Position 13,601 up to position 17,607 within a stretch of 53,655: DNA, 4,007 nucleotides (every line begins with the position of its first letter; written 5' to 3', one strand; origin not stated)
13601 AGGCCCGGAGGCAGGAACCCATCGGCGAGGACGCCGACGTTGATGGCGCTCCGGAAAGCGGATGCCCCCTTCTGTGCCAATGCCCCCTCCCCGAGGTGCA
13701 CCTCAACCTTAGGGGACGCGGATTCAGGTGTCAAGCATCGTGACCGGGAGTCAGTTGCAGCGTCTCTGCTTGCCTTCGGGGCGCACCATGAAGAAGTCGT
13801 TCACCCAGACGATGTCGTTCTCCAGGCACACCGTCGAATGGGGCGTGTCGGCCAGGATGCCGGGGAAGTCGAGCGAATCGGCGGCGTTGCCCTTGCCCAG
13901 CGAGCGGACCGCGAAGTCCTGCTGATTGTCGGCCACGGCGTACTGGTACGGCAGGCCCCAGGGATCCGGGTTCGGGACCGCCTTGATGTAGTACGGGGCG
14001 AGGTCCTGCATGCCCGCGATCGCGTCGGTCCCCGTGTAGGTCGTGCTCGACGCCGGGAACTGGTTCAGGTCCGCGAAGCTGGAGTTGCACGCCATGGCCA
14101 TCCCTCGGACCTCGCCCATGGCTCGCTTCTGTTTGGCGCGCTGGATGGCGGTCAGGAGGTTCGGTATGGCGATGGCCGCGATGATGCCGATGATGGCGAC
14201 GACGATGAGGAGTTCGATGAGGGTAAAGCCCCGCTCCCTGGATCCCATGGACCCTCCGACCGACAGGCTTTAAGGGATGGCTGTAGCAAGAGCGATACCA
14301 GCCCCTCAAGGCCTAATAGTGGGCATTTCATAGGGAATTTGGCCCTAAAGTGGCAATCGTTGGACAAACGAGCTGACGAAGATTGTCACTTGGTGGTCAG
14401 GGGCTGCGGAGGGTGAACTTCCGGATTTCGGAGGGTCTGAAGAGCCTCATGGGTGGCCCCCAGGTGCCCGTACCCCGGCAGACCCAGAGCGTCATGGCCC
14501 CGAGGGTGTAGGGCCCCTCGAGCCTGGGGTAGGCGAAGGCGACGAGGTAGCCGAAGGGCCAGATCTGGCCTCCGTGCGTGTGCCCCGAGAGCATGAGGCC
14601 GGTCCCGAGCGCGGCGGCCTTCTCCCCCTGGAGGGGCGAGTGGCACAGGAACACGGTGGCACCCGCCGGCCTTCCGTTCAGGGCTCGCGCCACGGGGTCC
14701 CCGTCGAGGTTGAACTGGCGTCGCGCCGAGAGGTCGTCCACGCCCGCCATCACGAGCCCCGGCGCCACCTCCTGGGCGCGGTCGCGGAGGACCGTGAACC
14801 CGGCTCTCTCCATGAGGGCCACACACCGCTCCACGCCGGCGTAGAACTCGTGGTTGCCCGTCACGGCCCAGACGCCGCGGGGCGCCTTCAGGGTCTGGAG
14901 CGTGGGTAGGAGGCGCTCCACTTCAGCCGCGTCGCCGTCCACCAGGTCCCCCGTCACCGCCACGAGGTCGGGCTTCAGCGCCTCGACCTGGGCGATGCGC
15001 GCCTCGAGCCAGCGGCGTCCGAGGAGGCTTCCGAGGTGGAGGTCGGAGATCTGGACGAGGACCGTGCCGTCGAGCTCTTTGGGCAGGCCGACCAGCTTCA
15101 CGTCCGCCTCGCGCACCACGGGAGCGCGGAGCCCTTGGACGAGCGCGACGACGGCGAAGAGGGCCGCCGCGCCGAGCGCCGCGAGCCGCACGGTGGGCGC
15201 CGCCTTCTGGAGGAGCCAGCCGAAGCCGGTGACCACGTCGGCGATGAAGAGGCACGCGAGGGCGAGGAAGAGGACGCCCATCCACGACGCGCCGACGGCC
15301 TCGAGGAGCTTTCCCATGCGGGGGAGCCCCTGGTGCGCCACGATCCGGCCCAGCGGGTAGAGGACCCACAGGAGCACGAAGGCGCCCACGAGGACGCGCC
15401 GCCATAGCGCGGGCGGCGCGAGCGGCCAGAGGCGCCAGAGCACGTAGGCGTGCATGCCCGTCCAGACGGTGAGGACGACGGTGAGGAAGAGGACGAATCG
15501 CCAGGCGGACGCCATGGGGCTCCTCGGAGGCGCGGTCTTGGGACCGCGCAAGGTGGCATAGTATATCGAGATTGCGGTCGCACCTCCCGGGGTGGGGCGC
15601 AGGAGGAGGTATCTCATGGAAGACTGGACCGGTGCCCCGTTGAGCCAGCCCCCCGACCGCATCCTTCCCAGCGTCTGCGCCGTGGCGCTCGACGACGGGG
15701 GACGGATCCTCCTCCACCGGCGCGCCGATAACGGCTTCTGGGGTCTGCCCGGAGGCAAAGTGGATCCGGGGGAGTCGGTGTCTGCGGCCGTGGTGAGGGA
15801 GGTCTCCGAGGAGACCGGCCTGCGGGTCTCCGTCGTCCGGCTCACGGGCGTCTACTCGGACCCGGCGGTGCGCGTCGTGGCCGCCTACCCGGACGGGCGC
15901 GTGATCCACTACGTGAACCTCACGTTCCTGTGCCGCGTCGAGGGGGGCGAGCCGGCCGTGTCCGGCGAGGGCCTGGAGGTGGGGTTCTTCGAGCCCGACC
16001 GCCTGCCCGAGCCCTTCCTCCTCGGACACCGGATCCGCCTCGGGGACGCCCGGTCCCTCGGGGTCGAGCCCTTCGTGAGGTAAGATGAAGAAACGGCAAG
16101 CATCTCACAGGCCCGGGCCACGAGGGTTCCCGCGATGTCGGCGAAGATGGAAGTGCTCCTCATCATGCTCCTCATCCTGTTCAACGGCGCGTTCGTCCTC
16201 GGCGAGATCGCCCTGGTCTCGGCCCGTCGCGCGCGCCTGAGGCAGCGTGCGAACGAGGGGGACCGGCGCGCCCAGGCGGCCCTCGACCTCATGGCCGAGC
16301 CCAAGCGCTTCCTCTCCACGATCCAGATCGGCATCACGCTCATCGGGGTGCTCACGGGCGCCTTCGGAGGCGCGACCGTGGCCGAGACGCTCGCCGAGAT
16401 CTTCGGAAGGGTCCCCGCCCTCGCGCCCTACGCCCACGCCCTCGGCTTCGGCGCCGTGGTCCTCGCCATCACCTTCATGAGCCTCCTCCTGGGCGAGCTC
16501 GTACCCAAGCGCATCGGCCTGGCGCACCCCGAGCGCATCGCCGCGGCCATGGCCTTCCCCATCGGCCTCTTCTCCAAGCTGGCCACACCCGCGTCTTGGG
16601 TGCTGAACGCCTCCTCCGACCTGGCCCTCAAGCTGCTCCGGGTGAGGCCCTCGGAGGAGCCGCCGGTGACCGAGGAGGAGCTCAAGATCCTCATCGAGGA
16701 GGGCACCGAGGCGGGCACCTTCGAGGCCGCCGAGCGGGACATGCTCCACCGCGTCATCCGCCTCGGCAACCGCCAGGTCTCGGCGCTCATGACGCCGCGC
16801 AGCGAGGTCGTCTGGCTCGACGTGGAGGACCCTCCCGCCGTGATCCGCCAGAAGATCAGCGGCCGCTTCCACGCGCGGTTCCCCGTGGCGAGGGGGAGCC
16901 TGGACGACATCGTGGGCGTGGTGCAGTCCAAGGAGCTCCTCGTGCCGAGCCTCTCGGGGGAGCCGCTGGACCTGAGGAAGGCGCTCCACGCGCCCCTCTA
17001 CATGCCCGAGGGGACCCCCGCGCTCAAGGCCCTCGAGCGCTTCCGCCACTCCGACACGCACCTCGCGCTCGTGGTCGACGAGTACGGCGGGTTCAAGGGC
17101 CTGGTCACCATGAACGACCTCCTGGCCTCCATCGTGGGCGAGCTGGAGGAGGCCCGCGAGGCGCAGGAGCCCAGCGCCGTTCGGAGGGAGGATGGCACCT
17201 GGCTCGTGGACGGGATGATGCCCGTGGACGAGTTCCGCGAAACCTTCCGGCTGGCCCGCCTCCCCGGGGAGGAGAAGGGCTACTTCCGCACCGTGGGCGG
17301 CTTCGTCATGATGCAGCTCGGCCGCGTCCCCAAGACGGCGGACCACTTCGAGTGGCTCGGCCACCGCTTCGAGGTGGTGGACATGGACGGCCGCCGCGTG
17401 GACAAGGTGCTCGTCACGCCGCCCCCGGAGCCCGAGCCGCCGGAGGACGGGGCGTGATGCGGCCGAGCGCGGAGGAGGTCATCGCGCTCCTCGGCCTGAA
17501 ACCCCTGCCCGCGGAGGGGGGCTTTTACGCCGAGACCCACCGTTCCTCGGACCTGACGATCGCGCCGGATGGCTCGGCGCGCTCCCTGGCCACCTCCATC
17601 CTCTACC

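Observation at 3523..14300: Eight-gene sigma54-type operon built around a 1,574-aa membrane-anchored coiled-coil giant: candidate undescribed envelope-associated system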

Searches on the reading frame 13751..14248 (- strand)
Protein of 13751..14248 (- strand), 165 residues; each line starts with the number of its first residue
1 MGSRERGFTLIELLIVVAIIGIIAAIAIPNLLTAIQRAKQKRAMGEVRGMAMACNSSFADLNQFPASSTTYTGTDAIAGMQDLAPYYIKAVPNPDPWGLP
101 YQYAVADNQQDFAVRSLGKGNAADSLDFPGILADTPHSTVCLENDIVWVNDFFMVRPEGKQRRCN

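Call 4: search_protein_families(library=pfam, proteins=[window:13751-14248:-], max_evalue=0.1)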
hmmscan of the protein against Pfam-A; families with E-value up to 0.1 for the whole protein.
window:13751-14248:- (165 aa): 3 families
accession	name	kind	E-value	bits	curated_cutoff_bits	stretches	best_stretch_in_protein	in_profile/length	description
PF07963.17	N_methyl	-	1.6e-09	37.4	21.2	1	3-28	2-27/27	Prokaryotic N-terminal methylation motif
PF08334.16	T2SSG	-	5.4e-07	30.1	21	1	31-123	2-96/108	Type II secretion system (T2SS), protein G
PF07690.21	MFS_1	-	0.063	12.6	33.4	1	13-56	297-340/347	Major Facilitator Superfamily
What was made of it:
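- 13751..14248 (-): g1: GspG/type IV-pilin-like prepilin (165 aa; G|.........). Accessory or neighbouring gene, present only in the window's sub-clade. PF07963 37.4 bits and PF08334 30.1 bits (call 4).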

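Call 5: search_protein_families(library=ncbifam, proteins=[window:13751-14248:-], max_evalue=0.1)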
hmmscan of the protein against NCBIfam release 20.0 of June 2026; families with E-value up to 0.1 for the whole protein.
window:13751-14248:- (165 aa): 17 families
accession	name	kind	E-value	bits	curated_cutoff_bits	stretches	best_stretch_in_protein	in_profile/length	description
TIGR01710.1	typeII_sec_gspG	equivalog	4.1e-19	68.9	88.85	1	6-120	1-118/134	type II secretion system major pseudopilin GspG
NF041775.1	typeIV_PilA_Myxo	equivalog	1.5e-15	57.7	400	1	3-64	8-69/214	type IV pilin protein PilA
TIGR02532.1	IV_pilin_GFxxxE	domain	4e-09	35.9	16.3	1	6-28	2-24/24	prepilin-type N-terminal cleavage/methylation domain-containing protein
NF007862.0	PRK10574.1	equivalog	2e-08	34.5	138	1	4-39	3-38/145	prepilin peptidase-dependent pilin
NF040999.1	pilin_ComGC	equivalog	1.6e-07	31.4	75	1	6-41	2-37/84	competence type IV pilus major pilin ComGC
TIGR01708.2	typeII_sec_gspH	equivalog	6.1e-07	29.6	80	1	5-32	1-28/169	type II secretion system minor pseudopilin GspH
NF041013.1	T4P_ComGE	equivalog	4e-06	26.8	49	1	6-47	4-45/83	competence type IV pilus minor pilin ComGE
TIGR02596.1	TIGR02596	subfamily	2.2e-05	24.6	70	1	8-39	1-32/196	Verru_Chthon cassette protein D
TIGR01707.1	gspI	equivalog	0.00021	21.7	44.35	1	7-80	1-73/101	type II secretion system minor pseudopilin GspI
NF040982.1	ComGD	equivalog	0.00097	19.6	70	1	5-41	1-37/139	competence type IV pilus minor pilin ComGD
NF007800.0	PRK10506.1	equivalog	0.0014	18.5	158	1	4-37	7-40/163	prepilin peptidase-dependent protein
NF037980.1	T2SS_GspK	equivalog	0.0067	16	130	1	5-122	1-111/307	type II secretion system minor pseudopilin GspK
TIGR01711.1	gspJ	equivalog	0.0074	16.1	64.85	1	6-48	1-42/192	type II secretion system minor pseudopilin GspJ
NF007848.0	PRK10557.1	equivalog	0.011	15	120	1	3-42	8-50/192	prepilin peptidase-dependent protein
TIGR02599.1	TIGR02599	subfamily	0.021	14.1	256.5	1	7-40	1-33/361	Verru_Chthon cassette protein C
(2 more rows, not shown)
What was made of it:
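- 13751..14248 (-): TIGR01710 scores 68.9, below its 88.85 cut-off (call 5).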

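Call 8: search_protein_families(library=padloc, proteins=[window:13751-14248:-], max_evalue=0.01)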
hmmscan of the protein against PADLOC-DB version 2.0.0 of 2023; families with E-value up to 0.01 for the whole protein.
window:13751-14248:- (165 aa): 0 families

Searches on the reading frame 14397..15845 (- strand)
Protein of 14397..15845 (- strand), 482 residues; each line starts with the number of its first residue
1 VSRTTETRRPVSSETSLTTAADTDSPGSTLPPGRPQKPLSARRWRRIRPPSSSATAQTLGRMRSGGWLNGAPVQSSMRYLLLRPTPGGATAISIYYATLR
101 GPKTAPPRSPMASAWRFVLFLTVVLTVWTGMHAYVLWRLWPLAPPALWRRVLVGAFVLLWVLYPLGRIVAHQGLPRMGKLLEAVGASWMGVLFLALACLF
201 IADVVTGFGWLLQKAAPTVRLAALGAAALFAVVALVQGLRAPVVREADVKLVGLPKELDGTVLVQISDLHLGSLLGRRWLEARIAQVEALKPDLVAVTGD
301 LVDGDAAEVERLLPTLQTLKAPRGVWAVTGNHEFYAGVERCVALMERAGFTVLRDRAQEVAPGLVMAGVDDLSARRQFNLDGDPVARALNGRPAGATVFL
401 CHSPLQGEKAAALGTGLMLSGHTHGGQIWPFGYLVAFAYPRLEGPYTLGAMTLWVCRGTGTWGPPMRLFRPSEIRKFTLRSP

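Call 7: search_protein_families(library=pfam, proteins=[window:14397-15845:-], max_evalue=0.001)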
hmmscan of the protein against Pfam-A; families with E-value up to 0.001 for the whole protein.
window:14397-15845:- (482 aa): 2 families
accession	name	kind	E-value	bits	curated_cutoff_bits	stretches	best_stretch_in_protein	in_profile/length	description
PF00149.33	Metallophos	-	1e-09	39.5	21.5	1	263-425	3-190/191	Calcineurin-like phosphoesterase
PF12850.12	Metallophos_2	-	9.8e-05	22.8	27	1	264-424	4-117/154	Calcineurin-like phosphoesterase superfamily domain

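Call 8: search_protein_families(library=padloc, proteins=[window:14397-15845:-], max_evalue=0.01)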
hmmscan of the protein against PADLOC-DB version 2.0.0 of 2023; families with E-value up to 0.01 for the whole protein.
window:14397-15845:- (482 aa): 0 families

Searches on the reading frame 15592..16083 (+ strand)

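Call 7: search_protein_families(library=pfam, proteins=[window:15592-16083:+], max_evalue=0.001)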
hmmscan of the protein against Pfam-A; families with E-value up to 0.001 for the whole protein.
window:15592-16083:+ (163 aa): 3 families
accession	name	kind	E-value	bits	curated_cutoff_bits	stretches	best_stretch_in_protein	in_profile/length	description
PF00293.34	NUDIX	-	5.6e-22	78.6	21.1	1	26-141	4-122/134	NUDIX domain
PF14815.12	NUDIX_4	-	3.3e-06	27.3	35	1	29-81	2-55/113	NUDIX domain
PF22327.2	Nudt16-like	-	0.0002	21.8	27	1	39-85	25-71/161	U8 snoRNA-decapping enzyme-like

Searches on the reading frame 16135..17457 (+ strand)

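Call 7: search_protein_families(library=pfam, proteins=[window:16135-17457:+], max_evalue=0.001)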
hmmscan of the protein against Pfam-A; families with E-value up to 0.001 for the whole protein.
window:16135-17457:+ (440 aa): 3 families
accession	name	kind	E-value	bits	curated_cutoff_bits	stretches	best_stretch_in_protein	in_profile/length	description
PF01595.25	CNNM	-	1.4e-51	175.1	28.4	1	8-200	1-181/181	Cyclin M transmembrane N-terminal domain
PF03471.22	CorC_HlyC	-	8.6e-22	77.4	27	1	350-430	2-80/81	Transporter associated domain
PF00571.33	CBS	-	7.6e-11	42.6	24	1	287-334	9-56/57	CBS domain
